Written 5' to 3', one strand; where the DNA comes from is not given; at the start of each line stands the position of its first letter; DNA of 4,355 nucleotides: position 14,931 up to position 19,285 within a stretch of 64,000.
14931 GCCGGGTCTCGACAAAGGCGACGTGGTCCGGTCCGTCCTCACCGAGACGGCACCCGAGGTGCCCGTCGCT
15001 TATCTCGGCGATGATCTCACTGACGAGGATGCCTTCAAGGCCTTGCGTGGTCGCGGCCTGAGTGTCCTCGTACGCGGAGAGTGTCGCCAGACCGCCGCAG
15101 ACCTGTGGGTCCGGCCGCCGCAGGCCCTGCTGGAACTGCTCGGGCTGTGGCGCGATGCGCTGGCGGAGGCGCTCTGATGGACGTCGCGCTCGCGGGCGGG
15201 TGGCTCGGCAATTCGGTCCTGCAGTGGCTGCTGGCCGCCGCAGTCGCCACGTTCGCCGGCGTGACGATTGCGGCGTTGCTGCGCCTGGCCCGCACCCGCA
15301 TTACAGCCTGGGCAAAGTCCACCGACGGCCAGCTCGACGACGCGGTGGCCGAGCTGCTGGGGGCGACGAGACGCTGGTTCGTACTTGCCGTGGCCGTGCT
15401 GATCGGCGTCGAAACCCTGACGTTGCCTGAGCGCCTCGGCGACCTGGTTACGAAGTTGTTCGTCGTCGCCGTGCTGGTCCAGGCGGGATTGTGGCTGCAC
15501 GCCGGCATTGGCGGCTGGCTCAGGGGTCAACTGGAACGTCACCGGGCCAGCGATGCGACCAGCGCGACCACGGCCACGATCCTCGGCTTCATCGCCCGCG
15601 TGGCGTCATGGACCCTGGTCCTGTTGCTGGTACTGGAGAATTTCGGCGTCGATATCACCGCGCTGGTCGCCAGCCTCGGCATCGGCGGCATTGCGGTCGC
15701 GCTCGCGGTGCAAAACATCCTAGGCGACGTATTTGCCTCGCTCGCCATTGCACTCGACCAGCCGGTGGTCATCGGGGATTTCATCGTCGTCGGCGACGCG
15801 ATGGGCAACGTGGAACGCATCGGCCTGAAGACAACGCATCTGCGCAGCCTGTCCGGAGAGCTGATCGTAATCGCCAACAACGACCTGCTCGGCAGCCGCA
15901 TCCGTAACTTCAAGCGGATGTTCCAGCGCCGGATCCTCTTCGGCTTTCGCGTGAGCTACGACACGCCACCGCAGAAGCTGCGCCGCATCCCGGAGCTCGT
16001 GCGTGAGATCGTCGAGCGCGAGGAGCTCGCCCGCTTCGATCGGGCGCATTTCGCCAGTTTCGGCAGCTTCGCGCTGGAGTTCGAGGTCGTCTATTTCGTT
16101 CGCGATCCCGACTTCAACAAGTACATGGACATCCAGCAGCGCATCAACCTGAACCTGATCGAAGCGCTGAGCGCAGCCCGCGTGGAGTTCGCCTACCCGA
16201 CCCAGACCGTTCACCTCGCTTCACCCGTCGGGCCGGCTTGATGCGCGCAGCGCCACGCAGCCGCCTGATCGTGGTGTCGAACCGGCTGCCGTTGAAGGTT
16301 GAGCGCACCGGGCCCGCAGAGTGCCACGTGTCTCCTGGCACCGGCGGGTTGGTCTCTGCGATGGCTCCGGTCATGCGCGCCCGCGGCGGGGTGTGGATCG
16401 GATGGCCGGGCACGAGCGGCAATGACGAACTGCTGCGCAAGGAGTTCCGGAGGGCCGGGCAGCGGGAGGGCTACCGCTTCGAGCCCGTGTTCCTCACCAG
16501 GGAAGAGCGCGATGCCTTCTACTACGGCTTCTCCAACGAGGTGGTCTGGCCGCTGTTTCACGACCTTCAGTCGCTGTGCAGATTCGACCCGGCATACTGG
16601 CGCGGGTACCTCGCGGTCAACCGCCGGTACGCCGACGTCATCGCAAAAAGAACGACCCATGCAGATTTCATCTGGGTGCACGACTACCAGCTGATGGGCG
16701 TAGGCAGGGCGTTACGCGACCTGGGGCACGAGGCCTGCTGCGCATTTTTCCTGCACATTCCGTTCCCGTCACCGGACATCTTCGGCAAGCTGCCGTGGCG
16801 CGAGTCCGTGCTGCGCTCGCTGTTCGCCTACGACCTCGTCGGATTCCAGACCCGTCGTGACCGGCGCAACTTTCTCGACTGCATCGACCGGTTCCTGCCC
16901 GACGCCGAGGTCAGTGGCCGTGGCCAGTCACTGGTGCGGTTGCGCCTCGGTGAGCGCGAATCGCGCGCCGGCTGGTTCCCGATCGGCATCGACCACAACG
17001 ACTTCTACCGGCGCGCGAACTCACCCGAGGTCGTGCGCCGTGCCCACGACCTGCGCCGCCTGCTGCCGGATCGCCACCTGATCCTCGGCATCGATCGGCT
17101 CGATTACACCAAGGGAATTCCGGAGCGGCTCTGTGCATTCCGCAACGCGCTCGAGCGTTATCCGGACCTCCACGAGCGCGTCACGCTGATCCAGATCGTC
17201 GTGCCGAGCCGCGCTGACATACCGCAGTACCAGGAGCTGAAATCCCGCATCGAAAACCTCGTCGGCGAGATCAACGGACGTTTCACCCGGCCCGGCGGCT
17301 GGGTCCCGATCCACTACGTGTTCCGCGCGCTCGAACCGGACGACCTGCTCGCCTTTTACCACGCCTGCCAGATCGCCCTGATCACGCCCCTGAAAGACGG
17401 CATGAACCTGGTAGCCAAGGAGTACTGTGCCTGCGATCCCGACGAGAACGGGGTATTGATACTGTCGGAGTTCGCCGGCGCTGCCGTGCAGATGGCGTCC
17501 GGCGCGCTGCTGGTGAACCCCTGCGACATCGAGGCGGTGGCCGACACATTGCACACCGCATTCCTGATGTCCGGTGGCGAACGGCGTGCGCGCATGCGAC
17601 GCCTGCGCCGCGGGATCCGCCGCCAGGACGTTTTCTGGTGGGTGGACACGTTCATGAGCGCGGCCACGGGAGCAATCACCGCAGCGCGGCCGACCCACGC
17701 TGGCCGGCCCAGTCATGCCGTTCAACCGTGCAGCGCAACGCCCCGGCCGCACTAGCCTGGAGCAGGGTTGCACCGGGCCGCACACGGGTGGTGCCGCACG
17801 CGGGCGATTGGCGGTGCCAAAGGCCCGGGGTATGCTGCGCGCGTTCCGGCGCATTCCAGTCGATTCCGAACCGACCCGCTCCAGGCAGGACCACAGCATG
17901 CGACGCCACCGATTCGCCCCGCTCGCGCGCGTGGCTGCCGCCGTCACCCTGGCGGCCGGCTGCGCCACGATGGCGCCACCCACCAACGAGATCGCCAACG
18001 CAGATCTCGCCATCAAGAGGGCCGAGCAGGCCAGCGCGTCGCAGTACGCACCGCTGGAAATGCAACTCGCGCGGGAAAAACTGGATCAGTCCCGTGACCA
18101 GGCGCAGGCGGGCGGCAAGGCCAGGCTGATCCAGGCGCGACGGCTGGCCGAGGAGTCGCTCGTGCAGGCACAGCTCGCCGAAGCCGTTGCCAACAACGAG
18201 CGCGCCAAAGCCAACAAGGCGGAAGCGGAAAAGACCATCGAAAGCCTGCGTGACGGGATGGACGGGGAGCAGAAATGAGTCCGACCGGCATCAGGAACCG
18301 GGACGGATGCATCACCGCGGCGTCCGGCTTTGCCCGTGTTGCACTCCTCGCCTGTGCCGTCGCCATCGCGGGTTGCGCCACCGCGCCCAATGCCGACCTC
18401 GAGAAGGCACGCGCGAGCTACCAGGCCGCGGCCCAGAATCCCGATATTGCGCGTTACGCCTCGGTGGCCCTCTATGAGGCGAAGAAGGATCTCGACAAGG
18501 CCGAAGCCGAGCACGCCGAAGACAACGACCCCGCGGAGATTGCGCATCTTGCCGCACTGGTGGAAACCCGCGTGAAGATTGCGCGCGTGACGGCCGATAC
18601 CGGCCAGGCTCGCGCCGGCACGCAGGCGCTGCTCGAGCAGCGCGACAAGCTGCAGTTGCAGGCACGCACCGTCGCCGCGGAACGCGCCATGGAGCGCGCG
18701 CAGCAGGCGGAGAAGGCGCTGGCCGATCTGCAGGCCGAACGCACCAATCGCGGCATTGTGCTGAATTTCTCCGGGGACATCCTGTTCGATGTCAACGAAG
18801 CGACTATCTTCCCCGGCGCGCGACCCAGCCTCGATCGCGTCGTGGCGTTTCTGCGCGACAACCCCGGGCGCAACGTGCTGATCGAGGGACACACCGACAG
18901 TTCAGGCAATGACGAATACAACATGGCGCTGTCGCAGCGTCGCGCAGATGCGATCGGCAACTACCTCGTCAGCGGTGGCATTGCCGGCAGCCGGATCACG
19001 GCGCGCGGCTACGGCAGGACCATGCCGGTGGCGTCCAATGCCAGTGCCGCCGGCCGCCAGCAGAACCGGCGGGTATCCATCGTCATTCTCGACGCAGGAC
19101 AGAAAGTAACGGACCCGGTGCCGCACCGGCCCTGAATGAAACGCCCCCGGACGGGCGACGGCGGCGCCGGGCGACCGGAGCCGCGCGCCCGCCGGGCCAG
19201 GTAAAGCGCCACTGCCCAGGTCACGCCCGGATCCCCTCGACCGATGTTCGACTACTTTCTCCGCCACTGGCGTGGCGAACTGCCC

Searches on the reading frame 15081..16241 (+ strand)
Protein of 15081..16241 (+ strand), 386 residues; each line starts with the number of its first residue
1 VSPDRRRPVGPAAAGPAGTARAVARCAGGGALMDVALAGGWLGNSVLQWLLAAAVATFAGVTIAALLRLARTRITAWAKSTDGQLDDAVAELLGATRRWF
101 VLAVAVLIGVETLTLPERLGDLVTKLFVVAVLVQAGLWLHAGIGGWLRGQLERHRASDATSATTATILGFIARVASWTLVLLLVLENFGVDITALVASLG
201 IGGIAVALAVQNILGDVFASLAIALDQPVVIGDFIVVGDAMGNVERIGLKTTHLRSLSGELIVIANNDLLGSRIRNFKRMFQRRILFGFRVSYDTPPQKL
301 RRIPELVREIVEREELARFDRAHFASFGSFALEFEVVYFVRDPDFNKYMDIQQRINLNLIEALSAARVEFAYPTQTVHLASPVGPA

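Call 70: search_protein_families(library=pfam, proteins=[window:15081-16241:+], max_evalue=0.00001)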
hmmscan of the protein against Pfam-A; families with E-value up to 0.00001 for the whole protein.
window:15081-16241:+ (386 aa): 3 families
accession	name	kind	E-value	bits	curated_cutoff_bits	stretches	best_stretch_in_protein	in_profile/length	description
PF00924.24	MS_channel_2nd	-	5.6e-17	62.1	20.2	1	212-279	1-68/68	Mechanosensitive ion channel, beta-domain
PF21082.3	MS_channel_3rd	-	3.4e-10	40.6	21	1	288-370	4-88/88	Mechanosensitive ion channel MscS, C-terminal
PF21088.3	MS_channel_1st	-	4.3e-09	36.6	23.1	1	171-211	2-42/42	Mechanosensitive ion channel, transmembrane helices 2/3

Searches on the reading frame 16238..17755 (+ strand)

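Call 70: search_protein_families(library=pfam, proteins=[window:16238-17755:+], max_evalue=0.00001)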
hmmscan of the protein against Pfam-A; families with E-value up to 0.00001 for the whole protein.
window:16238-17755:+ (505 aa): 1 family
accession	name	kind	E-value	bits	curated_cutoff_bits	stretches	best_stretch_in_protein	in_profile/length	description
PF00982.27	Glyco_transf_20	-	2.8e-136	455.4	32.5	1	9-475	2-470/473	Glycosyltransferase family 20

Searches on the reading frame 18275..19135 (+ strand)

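Call 71: search_protein_families(library=pfam, proteins=[window:18275-19135:+], max_evalue=0.00001)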
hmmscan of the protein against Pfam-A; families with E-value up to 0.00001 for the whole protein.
window:18275-19135:+ (286 aa): 2 families
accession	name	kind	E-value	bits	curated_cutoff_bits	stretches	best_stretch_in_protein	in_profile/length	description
PF00691.25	OmpA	-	8.1e-25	87.5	27.2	1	170-265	1-98/98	OmpA family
PF14346.11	DUF4398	-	2.2e-10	41.3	27.9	1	41-116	2-75/78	Domain of unknown function (DUF4398)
